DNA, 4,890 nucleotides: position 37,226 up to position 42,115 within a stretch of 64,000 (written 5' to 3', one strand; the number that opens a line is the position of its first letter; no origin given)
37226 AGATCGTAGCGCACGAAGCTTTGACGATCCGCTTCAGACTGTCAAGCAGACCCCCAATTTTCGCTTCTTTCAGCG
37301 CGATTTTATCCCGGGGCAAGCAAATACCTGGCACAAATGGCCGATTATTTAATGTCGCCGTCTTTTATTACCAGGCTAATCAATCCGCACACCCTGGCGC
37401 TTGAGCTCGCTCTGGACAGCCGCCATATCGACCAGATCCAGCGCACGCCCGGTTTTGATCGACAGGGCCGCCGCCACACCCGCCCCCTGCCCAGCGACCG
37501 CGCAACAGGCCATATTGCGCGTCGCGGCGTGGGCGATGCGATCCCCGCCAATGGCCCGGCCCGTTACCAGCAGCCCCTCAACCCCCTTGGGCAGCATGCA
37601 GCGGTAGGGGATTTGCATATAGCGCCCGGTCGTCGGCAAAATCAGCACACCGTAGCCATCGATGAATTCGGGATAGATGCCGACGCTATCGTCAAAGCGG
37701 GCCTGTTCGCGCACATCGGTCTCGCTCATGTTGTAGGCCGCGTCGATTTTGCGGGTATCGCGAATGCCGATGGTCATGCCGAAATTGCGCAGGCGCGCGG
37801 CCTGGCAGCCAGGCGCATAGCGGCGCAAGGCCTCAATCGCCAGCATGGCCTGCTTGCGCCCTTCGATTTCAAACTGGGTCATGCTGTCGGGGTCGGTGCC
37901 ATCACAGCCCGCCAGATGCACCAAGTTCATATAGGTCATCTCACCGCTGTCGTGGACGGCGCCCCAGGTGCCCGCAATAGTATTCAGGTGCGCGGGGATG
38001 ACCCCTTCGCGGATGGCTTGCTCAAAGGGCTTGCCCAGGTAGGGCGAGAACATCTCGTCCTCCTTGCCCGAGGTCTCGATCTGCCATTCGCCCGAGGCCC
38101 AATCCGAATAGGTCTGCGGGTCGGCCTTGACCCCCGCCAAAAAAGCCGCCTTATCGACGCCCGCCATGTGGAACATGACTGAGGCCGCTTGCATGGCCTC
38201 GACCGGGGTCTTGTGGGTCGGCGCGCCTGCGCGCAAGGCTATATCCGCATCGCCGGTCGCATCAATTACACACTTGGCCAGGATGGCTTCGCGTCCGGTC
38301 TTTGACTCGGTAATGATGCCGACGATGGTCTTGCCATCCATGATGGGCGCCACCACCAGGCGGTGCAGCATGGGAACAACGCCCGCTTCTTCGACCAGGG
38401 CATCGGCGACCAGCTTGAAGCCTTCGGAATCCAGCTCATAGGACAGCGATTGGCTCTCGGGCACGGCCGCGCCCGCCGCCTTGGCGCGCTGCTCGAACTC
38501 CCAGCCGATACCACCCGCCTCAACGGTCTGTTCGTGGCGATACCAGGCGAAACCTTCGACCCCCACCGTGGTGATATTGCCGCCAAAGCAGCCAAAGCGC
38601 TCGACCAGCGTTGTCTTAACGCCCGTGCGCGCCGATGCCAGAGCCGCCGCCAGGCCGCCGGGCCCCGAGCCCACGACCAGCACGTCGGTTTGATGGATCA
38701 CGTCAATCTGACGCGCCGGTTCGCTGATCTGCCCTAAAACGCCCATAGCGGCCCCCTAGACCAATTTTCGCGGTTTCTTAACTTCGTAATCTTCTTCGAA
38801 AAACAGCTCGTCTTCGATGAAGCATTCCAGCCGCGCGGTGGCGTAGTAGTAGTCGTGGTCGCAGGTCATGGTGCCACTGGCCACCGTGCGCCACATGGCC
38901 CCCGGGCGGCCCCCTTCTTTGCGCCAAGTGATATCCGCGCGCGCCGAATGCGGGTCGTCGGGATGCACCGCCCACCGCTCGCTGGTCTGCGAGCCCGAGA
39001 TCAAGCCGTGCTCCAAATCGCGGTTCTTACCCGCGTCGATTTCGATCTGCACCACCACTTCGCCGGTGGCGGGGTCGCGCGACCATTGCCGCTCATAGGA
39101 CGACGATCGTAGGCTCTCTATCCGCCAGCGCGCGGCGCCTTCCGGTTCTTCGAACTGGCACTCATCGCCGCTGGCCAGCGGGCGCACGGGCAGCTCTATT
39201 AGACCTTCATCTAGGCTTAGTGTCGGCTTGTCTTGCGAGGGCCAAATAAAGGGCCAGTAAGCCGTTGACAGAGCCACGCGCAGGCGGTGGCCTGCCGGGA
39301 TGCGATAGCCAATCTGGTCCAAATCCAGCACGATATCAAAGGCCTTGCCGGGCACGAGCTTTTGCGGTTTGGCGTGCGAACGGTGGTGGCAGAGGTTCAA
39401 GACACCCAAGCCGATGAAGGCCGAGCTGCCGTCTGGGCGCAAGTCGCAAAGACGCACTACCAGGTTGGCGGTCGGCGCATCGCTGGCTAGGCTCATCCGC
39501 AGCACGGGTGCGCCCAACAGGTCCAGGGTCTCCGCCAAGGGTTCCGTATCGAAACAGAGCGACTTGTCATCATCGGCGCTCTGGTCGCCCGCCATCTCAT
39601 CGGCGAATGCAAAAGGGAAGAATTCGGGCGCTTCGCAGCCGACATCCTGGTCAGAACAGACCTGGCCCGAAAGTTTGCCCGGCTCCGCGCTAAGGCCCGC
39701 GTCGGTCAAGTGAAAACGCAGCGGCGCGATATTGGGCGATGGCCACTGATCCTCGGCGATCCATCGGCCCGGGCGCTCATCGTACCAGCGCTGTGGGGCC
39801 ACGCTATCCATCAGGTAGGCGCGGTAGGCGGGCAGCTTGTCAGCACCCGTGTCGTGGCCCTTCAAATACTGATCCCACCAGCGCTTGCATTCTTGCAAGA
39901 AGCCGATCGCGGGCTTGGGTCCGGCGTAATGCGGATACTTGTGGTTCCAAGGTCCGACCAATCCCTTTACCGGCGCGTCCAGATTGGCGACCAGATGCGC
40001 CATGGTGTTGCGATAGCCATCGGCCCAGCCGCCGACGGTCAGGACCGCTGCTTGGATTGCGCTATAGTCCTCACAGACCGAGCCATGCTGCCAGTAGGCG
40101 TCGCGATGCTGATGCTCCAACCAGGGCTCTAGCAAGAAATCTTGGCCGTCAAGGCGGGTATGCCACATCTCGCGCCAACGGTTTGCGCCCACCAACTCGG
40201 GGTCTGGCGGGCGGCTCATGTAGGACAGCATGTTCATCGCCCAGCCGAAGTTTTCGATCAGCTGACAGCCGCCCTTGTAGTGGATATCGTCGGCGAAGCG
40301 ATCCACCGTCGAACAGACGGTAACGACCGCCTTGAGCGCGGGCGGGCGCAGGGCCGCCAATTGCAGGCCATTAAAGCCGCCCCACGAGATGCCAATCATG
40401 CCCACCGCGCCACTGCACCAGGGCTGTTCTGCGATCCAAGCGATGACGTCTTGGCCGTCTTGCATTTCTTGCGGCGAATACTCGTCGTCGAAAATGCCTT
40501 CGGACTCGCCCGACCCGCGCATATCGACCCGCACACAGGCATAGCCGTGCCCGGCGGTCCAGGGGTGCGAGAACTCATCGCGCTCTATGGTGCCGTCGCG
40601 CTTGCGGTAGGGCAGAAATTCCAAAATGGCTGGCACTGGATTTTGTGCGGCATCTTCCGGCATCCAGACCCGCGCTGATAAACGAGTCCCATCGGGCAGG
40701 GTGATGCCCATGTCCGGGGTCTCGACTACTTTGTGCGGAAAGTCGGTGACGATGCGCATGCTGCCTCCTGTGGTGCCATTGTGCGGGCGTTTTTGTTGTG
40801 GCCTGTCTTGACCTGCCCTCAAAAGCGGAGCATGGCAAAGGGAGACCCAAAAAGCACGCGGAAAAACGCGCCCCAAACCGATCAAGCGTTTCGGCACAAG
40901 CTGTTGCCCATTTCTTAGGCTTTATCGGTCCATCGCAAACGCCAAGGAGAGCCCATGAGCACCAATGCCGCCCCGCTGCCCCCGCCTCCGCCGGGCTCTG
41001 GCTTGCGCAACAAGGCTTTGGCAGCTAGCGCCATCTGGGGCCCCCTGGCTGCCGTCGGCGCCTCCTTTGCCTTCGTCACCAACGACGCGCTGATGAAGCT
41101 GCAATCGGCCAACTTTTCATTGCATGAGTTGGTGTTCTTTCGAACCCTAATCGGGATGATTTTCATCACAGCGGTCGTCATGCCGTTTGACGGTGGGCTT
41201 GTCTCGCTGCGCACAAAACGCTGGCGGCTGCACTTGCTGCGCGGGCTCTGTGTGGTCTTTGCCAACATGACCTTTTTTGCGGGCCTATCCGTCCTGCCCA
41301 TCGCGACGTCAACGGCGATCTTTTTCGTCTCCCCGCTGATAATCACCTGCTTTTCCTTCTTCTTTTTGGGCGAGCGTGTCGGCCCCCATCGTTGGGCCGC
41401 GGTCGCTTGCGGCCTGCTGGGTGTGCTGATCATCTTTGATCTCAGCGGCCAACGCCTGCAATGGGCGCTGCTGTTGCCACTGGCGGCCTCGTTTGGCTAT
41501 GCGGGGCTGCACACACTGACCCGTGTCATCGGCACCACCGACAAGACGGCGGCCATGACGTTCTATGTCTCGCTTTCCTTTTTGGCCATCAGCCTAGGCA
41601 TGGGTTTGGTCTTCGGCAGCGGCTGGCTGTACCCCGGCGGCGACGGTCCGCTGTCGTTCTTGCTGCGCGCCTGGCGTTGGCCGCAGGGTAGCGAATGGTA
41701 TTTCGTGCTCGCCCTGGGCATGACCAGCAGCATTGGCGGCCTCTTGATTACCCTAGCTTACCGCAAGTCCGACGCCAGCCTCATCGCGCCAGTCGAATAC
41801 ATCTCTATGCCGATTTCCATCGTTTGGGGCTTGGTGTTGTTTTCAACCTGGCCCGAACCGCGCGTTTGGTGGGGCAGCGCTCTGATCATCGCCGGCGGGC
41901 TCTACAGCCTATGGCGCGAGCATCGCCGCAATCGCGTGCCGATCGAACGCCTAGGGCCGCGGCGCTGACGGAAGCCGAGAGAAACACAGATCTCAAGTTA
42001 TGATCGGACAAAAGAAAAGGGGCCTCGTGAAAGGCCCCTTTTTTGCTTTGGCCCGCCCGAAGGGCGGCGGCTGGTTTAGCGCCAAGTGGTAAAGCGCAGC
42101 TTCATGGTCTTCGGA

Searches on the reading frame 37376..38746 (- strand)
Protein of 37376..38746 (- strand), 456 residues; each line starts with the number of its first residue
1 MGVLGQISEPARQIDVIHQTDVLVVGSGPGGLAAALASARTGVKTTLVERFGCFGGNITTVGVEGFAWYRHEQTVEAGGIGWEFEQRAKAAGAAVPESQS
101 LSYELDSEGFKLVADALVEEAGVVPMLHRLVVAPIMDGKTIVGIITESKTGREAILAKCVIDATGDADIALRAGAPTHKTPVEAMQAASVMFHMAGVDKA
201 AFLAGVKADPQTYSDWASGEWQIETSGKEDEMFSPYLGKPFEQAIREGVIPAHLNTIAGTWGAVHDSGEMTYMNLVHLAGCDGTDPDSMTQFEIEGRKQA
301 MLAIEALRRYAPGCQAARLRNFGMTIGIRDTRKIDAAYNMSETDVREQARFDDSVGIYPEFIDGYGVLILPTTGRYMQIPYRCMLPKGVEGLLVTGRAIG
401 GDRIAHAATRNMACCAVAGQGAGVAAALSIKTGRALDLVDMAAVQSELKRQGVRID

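Call 38: search_protein_families(library=pfam, proteins=[window:37376-38746:-], max_evalue=0.00001)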
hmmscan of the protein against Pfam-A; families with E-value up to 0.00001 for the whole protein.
window:37376-38746:- (456 aa): 5 families
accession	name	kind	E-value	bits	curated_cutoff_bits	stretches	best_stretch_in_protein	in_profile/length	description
PF12831.13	FAD_oxidored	-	2e-87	294.7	27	1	21-448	1-416/416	FAD dependent oxidoreductase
PF13450.12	NAD_binding_8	-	1.8e-06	28.6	21.9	1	24-71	1-45/68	NAD(P)-binding Rossmann-like domain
PF00890.30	FAD_binding_2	-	2.4e-06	27.5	20.4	1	21-61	1-39/414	FAD binding domain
PF07992.20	Pyr_redox_2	-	5.9e-06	26.4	26.1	0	21-61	2-44/291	Pyridine nucleotide-disulphide oxidoreductase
PF01946.23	Thi4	-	6.7e-06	25.9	26.2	0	13-165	11-167/235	Thi4 family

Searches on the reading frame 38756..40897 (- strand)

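Call 9: search_protein_families(library=ncbifam, proteins=[window:38756-40897:-], max_evalue=0.00001)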
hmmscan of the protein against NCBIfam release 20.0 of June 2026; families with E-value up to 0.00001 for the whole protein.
window:38756-40897:- (713 aa): 5 families
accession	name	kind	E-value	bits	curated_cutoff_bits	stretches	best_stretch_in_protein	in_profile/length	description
TIGR00976.1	CocE_NonD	subfamily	2.8e-76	257.7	66.3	1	69-549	5-507/550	CocE/NonD family hydrolase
NF003780.0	PRK05371.1-1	subfamily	3.1e-25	88.7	642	1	117-571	137-582/594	Xaa-Pro dipeptidyl-peptidase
NF003782.0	PRK05371.1-3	subfamily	1.3e-17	63.5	711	1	159-570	255-640/648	Xaa-Pro dipeptidyl-peptidase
NF003781.0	PRK05371.1-2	equivalog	4.1e-07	28.7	881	0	493-542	723-772/805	Xaa-Pro dipeptidyl-peptidase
NF051488.1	bifunc_PcaDC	exception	7.4e-06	25.3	390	0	119-229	39-143/375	bifunctional 3-oxoadipate enol-lactonase/4-carboxymuconolactone decarboxylase PcaDC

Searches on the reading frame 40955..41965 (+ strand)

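Call 6: search_protein_families(library=pfam, proteins=[window:40955-41965:+], max_evalue=0.001)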
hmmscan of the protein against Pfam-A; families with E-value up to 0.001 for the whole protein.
window:40955-41965:+ (337 aa): 2 families
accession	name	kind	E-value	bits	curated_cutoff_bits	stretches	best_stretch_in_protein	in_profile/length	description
PF00892.27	EamA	-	2.7e-21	76.7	28.2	1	28-161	2-134/135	EamA-like transporter family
PF06800.18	Sugar_transport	-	2.6e-05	24.2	26.3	1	60-159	175-272/280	Sugar transport protein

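Call 9: search_protein_families(library=ncbifam, proteins=[window:40955-41965:+], max_evalue=0.00001)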
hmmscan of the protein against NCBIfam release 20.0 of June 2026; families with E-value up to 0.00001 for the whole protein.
window:40955-41965:+ (337 aa): 1 family
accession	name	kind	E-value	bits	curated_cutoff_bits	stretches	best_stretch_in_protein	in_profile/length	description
TIGR00950.1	2A78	equivalog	3.6e-12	46.3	230.2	1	52-314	14-262/264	carboxylate/amino acid/amine transporter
